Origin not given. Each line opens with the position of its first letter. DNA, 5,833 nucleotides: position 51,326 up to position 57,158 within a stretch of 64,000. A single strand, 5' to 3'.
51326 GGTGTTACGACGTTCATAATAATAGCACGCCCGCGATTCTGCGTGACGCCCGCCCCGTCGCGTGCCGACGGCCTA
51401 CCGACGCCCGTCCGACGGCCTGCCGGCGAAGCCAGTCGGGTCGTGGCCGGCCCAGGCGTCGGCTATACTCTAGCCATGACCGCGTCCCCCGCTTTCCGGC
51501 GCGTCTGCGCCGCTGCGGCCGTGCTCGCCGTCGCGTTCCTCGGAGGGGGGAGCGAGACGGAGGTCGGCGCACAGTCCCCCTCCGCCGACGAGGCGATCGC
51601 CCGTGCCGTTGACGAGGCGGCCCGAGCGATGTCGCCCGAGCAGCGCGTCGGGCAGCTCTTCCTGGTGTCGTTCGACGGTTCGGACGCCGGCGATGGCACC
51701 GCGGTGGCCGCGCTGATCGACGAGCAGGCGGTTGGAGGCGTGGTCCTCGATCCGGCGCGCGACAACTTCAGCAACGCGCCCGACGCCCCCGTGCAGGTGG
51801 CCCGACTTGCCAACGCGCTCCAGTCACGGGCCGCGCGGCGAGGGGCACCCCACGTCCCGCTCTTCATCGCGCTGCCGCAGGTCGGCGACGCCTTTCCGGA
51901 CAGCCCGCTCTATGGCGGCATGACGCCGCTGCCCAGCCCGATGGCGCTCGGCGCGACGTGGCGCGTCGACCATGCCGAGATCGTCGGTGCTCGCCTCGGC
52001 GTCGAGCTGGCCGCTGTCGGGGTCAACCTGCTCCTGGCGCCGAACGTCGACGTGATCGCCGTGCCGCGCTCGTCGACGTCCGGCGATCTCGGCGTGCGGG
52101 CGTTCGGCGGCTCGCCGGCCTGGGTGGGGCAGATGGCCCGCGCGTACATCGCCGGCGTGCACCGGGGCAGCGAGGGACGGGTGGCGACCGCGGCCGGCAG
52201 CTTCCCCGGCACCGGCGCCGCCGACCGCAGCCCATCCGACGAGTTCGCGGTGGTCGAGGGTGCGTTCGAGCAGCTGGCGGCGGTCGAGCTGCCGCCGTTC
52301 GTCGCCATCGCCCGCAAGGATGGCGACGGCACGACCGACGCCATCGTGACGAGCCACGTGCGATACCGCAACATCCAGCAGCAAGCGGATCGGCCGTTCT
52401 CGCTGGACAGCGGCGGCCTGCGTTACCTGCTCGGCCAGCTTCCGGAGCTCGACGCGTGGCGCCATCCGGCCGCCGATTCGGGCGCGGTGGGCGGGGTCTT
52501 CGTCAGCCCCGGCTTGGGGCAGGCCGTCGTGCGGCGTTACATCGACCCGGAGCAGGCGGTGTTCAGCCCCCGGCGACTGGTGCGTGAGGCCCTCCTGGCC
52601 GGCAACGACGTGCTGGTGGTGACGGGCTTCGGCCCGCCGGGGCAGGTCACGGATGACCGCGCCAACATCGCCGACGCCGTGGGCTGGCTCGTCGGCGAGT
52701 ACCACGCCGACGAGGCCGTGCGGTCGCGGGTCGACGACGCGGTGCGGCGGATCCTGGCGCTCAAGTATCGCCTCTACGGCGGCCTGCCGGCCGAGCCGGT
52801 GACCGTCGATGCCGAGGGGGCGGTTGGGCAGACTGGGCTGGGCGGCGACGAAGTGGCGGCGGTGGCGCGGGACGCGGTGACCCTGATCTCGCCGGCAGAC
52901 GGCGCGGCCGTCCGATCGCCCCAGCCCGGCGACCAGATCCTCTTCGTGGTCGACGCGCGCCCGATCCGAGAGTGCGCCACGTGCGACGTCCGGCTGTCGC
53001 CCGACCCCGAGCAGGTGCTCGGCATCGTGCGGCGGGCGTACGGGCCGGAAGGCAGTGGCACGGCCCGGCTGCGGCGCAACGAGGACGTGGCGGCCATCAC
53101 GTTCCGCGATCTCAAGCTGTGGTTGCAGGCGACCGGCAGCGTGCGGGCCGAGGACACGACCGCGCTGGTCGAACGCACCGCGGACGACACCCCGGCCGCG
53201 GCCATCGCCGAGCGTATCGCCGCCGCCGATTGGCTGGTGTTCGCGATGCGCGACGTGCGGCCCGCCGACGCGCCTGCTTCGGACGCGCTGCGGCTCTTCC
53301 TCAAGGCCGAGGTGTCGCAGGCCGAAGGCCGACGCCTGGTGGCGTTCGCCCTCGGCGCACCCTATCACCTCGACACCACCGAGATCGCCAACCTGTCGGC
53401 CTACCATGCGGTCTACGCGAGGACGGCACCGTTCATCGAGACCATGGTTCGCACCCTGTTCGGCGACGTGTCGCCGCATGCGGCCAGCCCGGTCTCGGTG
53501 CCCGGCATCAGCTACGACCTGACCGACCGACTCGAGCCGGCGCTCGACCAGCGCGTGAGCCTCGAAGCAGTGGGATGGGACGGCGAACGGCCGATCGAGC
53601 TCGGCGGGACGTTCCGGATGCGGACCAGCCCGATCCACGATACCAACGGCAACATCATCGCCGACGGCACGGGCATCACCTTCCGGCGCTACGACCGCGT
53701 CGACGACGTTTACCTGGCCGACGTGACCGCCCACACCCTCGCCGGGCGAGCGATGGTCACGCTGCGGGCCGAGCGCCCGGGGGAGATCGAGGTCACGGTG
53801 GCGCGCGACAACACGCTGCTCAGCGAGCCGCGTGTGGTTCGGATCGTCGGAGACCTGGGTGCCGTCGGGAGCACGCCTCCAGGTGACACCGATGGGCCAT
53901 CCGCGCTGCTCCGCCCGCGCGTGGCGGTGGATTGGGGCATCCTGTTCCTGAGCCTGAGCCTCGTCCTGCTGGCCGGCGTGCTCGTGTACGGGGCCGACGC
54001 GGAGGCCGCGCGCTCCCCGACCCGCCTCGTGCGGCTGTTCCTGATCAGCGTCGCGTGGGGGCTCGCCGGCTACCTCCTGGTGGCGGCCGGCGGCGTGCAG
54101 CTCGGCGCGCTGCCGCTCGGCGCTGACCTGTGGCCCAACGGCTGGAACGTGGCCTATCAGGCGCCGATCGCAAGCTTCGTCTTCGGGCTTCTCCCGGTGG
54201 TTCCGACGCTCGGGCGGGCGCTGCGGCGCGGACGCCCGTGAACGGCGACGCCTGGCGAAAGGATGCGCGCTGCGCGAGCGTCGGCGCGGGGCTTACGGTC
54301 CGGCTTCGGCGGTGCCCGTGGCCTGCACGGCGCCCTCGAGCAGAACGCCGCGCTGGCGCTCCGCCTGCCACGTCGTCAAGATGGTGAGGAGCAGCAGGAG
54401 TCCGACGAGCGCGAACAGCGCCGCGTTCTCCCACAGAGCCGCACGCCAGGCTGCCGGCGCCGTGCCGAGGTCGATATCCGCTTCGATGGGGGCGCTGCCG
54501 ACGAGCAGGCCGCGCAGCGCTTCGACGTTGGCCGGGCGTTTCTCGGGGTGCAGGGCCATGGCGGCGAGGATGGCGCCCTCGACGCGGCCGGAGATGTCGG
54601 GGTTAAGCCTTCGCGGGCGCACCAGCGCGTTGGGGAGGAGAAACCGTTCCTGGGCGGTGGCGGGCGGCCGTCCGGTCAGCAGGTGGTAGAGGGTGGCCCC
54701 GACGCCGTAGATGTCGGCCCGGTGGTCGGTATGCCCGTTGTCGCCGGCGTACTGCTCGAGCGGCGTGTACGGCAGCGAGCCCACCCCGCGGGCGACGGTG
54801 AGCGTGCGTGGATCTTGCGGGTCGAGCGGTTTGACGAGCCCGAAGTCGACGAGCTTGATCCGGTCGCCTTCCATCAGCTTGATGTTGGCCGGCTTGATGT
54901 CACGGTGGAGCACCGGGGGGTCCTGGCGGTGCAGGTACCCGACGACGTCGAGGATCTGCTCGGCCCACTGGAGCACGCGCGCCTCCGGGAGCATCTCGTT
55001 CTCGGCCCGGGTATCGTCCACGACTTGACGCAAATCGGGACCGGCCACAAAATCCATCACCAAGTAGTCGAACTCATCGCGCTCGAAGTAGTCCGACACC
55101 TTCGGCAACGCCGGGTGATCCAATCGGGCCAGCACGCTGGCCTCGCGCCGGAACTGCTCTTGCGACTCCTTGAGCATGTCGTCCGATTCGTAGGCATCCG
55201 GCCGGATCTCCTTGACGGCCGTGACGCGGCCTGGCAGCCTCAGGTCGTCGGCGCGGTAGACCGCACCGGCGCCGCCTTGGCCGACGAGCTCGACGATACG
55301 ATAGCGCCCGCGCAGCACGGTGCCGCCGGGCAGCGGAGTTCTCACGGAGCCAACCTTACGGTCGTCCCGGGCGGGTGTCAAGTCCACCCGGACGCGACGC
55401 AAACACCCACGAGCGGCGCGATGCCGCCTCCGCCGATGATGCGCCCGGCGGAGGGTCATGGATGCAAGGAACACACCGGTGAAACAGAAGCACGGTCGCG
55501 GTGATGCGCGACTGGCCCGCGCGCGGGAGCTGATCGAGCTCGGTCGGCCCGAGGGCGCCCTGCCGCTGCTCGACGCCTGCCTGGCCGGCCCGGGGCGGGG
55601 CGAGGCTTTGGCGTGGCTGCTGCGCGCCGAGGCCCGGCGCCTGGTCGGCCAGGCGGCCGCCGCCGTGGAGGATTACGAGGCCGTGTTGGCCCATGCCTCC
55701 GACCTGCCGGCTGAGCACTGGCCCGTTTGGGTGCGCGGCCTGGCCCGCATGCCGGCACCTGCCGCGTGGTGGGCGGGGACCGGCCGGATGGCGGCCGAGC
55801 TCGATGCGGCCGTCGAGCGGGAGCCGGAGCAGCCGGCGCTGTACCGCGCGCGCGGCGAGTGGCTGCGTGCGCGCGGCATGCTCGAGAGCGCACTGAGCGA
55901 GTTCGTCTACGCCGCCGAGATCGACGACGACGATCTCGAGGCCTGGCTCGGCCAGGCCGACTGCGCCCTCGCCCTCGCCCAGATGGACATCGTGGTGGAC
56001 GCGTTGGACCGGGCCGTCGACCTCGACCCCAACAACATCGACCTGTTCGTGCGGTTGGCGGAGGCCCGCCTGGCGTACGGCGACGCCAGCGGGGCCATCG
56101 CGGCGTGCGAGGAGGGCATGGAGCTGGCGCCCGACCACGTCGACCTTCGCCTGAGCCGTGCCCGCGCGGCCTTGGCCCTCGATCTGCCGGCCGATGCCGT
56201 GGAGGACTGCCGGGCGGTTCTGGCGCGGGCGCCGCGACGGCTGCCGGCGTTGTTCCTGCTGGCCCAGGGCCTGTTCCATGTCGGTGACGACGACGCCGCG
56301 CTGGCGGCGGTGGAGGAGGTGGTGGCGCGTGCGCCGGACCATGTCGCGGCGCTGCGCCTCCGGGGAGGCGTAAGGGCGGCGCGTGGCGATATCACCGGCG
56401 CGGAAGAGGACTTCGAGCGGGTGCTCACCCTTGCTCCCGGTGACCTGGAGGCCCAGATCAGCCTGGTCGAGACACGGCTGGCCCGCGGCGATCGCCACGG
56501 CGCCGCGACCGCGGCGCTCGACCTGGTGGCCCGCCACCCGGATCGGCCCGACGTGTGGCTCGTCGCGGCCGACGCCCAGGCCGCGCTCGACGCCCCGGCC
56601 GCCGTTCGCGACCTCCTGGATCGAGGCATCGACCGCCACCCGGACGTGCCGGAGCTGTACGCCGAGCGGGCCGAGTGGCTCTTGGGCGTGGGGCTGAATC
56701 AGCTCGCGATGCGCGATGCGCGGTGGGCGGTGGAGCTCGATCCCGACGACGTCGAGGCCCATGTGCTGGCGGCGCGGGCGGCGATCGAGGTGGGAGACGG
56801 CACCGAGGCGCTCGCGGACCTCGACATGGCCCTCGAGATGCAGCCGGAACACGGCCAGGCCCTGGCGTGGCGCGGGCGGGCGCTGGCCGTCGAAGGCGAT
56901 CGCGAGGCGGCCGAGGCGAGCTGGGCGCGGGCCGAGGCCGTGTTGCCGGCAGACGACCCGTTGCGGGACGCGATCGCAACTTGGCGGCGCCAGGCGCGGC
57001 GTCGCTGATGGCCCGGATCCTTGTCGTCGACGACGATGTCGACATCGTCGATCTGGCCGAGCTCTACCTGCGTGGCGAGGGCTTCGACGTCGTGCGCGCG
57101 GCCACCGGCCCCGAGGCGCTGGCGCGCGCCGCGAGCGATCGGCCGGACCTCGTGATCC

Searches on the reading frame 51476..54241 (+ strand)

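Call 73: search_protein_families(library=pfam, proteins=[window:51476-54241:+], max_evalue=0.001)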
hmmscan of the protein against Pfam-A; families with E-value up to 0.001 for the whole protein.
window:51476-54241:+ (921 aa): 1 family
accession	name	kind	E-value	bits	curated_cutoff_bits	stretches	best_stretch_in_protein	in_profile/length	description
PF00933.27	Glyco_hydro_3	-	1.3e-26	94.3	27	1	56-321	4-240/316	Glycosyl hydrolase family 3 N terminal domain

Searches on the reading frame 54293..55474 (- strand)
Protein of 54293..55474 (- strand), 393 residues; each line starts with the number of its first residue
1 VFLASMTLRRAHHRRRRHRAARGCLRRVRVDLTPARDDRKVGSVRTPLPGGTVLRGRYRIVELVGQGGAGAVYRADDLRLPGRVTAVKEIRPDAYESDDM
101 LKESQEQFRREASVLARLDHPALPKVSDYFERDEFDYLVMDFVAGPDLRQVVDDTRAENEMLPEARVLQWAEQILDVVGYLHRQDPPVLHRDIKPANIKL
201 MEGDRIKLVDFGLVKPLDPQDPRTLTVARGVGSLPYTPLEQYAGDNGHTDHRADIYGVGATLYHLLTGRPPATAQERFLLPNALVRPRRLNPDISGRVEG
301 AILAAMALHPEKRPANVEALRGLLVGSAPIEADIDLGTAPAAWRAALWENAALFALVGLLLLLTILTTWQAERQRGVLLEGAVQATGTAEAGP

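Call 73: search_protein_families(library=pfam, proteins=[window:54293-55474:-], max_evalue=0.001)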
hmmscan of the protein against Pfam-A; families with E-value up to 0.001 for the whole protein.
window:54293-55474:- (393 aa): 3 families
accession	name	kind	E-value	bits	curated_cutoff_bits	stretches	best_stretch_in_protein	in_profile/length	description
PF00069.31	Pkinase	-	1.9e-36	126.2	31.7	1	58-276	1-201/263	Protein kinase domain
PF07714.23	PK_Tyr_Ser-Thr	-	4.7e-22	79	23.1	1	60-315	3-250/258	Protein tyrosine and serine/threonine kinase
PF03109.22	ABC1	-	0.00026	20.6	22.9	1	89-224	99-224/244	ABC1 atypical kinase-like domain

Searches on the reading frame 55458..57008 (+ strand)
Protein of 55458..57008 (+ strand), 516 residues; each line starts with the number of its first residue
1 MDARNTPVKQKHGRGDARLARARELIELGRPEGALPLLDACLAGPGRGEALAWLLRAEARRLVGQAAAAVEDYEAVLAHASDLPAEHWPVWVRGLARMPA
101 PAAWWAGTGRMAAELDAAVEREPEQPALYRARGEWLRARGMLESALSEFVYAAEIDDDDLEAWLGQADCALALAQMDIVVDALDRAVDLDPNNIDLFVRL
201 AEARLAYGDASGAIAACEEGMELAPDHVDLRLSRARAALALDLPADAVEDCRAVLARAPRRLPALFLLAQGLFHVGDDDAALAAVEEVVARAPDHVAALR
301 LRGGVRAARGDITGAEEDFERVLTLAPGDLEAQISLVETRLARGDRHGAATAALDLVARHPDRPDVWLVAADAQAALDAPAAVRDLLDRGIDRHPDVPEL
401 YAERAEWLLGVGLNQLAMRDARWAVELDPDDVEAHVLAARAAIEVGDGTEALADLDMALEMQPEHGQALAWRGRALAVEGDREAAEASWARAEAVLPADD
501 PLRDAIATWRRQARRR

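Call 73: search_protein_families(library=pfam, proteins=[window:55458-57008:+], max_evalue=0.001)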
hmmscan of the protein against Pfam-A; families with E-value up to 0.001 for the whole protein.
window:55458-57008:+ (516 aa): 14 families
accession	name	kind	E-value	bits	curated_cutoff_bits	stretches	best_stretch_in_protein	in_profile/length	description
PF13428.12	TPR_14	-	2.2e-23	80.8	23.5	0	364-406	1-43/44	Tetratricopeptide repeat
PF14559.12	TPR_19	-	1.7e-22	79.9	25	2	242-299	5-64/68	Tetratricopeptide repeat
PF07719.23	TPR_2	-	2.6e-21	74.4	27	0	297-329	2-34/34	Tetratricopeptide repeat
PF13432.12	TPR_16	-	3.9e-21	75.6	32.7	2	268-329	3-64/65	Tetratricopeptide repeat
PF13431.12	TPR_17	-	4e-18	64.5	24.4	0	183-214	2-33/34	Tetratricopeptide repeat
PF00515.34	TPR_1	-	9e-18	63.7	27.8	0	298-328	3-33/34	Tetratricopeptide repeat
PF23914.1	TPR_CcmH_CycH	-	5.7e-16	59.2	42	1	156-210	46-100/158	Cytochrome c-type biogenesis protein H TPR domain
PF13181.12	TPR_8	-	1e-11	44.5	25.7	0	161-193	2-34/34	Tetratricopeptide repeat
PF13371.12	TPR_9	-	1.9e-10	41.1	35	1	275-334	8-65/73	Tetratricopeptide repeat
PF14561.12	TPR_20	-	7.2e-08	33.1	25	0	417-455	7-45/90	Tetratricopeptide repeat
PF13414.12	TPR_11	-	8.3e-08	32.2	26.8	0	182-204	16-38/42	TPR repeat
PF12569.14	NatA_aux_su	-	2.6e-06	27.1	33.3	0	264-321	194-251/515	N-terminal acetyltransferase A, auxiliary subunit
PF12895.13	ANAPC3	-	9.3e-05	23.1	27.2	0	252-299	13-59/82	Anaphase-promoting complex, cyclosome, subunit 3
PF03704.23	BTAD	-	0.00014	22.7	22.1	0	424-496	54-126/146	Bacterial transcriptional activator domain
